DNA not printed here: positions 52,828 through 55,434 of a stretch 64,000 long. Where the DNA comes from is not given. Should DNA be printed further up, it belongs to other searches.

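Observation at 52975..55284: Orphan glycyl radical enzyme with an atypical thiyl-radical loop (G-C-Q-H) and no activase in 64 kb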

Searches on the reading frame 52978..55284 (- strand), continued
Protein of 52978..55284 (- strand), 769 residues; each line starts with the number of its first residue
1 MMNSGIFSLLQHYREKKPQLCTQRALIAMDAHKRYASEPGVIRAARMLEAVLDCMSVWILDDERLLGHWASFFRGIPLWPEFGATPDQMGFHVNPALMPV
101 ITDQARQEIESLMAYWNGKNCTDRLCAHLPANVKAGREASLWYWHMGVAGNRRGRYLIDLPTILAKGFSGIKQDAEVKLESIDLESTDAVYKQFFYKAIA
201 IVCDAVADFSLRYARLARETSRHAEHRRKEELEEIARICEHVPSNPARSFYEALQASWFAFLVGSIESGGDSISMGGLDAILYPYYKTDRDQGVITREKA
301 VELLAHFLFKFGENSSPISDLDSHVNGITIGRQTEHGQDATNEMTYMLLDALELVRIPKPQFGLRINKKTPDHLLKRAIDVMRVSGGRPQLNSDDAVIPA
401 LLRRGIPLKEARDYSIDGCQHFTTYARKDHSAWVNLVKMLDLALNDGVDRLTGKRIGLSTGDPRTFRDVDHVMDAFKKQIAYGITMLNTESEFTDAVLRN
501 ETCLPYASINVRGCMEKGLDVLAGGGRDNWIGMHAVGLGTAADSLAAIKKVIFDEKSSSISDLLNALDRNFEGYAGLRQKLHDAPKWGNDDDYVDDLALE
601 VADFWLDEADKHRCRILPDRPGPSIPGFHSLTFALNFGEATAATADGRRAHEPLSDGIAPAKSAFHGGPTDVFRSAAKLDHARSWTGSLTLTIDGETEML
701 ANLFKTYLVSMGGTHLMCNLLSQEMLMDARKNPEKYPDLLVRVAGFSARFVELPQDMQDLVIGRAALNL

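Call 14: find_encoding_contigs(protein=P0006, flank=10000, max_places=3)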
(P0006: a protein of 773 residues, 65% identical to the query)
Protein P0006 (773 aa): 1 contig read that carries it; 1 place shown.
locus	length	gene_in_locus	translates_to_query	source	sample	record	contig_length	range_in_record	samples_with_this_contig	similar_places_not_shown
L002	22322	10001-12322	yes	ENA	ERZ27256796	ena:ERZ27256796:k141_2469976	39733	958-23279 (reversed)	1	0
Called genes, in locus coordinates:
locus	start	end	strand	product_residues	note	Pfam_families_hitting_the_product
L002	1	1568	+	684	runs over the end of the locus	PF13185:GAF_2 (faint), PF07730:HisKA_3, PF02518:HATPase_c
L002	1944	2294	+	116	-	PF00355:Rieske, PF13806:Rieske_2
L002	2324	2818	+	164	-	PF01814:Hemerythrin (weak)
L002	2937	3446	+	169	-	PF01814:Hemerythrin (faint)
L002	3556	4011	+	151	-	PF02915:Rubrerythrin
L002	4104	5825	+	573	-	PF01558:POR, PF02776:TPP_enzyme_N (weak), PF01855:POR_N, PF02780:Transketolase_C, PF17147:PFOR_II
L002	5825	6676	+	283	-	PF02775:TPP_enzyme_C, PF12367:PFO_beta_C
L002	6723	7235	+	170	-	PF18902:DUF5658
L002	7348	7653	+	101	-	-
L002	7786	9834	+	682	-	PF03190:Thioredox_DsbH, PF13899:Thioredoxin_7, PF13098:Thioredoxin_2 (weak), PF01532:Glyco_hydro_47 (faint)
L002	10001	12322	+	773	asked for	PF02901:PFL-like, PF01228:Gly_radical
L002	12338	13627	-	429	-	PF02515:CoA_transf_3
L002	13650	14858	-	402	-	PF02515:CoA_transf_3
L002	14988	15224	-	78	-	PF00550:PP-binding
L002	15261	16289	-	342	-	PF02504:FA_synthesis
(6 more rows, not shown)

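Call 15: find_encoding_contigs(protein=P0013, flank=10000, max_places=3)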
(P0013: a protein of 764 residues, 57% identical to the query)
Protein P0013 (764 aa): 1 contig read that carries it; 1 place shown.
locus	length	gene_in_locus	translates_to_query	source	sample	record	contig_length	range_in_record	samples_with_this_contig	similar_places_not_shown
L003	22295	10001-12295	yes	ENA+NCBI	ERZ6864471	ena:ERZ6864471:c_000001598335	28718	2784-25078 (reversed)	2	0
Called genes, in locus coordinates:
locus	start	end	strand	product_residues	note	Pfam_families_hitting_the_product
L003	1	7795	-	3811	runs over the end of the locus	?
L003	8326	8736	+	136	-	PF01325:Fe_dep_repress, PF02742:Fe_dep_repr_C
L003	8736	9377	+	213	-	-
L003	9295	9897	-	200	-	PF03167:UDG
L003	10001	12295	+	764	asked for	PF02901:PFL-like, PF01228:Gly_radical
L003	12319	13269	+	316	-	PF13353:Fer4_12 (faint), PF12838:Fer4_7 (faint), PF00037:Fer4 (weak), PF13187:Fer4_9 (weak), PF13237:Fer4_10, PF13484:Fer4_16 (faint), PF04055:Radical_SAM, PF12837:Fer4_6 (weak)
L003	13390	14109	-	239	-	-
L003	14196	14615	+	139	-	-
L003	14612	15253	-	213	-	PF00596:Aldolase_II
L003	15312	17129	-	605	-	-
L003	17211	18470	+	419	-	PF02771:Acyl-CoA_dh_N, PF02770:Acyl-CoA_dh_M, PF00441:Acyl-CoA_dh_1, PF08028:Acyl-CoA_dh_2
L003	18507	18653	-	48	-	-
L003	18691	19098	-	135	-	PF01989:AcnX_swivel_put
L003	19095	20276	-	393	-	PF04412:AcnX, PF28403:AcnX_2nd, PF28406:AcnX_3rd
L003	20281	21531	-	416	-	PF20695:UbiD_N, PF01977:UbiD, PF20696:UbiD_C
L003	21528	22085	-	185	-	PF02441:Flavoprotein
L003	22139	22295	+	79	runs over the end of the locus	PF01998:DUF131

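Call 16: find_encoding_contigs(protein=P0007, flank=10000, max_places=3)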
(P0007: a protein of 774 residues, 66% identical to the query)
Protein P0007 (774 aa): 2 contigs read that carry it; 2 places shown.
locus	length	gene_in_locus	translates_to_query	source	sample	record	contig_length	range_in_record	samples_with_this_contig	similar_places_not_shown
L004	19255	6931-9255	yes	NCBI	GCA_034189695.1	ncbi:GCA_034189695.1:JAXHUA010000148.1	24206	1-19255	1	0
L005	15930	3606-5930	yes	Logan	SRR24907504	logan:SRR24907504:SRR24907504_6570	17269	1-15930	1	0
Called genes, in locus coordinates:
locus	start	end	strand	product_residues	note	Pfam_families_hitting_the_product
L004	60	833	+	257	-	PF01855:POR_N, PF17147:PFOR_II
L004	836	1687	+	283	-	PF02775:TPP_enzyme_C, PF12367:PFO_beta_C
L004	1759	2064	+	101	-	-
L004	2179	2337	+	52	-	-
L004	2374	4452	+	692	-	PF03190:Thioredox_DsbH, PF13899:Thioredoxin_7, PF07221:GlcNAc_2-epim (faint)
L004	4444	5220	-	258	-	PF06557:DUF1122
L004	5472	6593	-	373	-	-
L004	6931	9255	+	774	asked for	PF02901:PFL-like, PF01228:Gly_radical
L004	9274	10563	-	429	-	PF02515:CoA_transf_3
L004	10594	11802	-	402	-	PF02515:CoA_transf_3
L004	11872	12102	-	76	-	PF00550:PP-binding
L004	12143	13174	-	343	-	PF02504:FA_synthesis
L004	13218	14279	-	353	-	PF01869:BcrAD_BadFG, PF00037:Fer4 (weak), PF12837:Fer4_6, PF12838:Fer4_7 (faint)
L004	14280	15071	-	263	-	PF01869:BcrAD_BadFG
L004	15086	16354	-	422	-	PF06050:HGD-D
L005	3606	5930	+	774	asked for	PF02901:PFL-like, PF01228:Gly_radical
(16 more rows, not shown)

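Call 17: find_encoding_contigs(protein=P0003, flank=10000, max_places=3)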
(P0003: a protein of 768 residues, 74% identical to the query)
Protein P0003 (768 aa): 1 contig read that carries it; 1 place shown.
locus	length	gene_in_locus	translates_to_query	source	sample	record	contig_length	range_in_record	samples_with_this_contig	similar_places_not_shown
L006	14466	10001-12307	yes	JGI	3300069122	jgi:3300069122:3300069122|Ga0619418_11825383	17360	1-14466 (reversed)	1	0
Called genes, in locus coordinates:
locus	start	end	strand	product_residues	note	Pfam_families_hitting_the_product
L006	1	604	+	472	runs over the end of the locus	-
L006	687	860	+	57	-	-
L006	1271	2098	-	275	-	PF00037:Fer4 (faint), PF13247:Fer4_11, PF13620:CarboxypepD_reg, PF17210:SdrD_B (weak)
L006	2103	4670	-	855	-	PF21423:AhtL-like_1st, PF00384:Molybdopterin, PF01568:Molydop_binding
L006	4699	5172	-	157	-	PF03682:UPF0158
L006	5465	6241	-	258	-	PF07110:EthD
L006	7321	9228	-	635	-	PF00211:Guanylate_cyc, PF13174:TPR_6 (faint), PF13428:TPR_14 (faint), PF23914:TPR_CcmH_CycH (faint), PF13431:TPR_17 (faint), PF13432:TPR_16 (weak), PF13424:TPR_12 (weak), PF14559:TPR_19, +6 more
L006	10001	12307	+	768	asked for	PF02901:PFL-like, PF01228:Gly_radical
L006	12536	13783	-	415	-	PF00069:Pkinase, PF07714:PK_Tyr_Ser-Thr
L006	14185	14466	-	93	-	?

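Call 18: find_encoding_contigs(protein=P0001, flank=10000, max_places=3)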
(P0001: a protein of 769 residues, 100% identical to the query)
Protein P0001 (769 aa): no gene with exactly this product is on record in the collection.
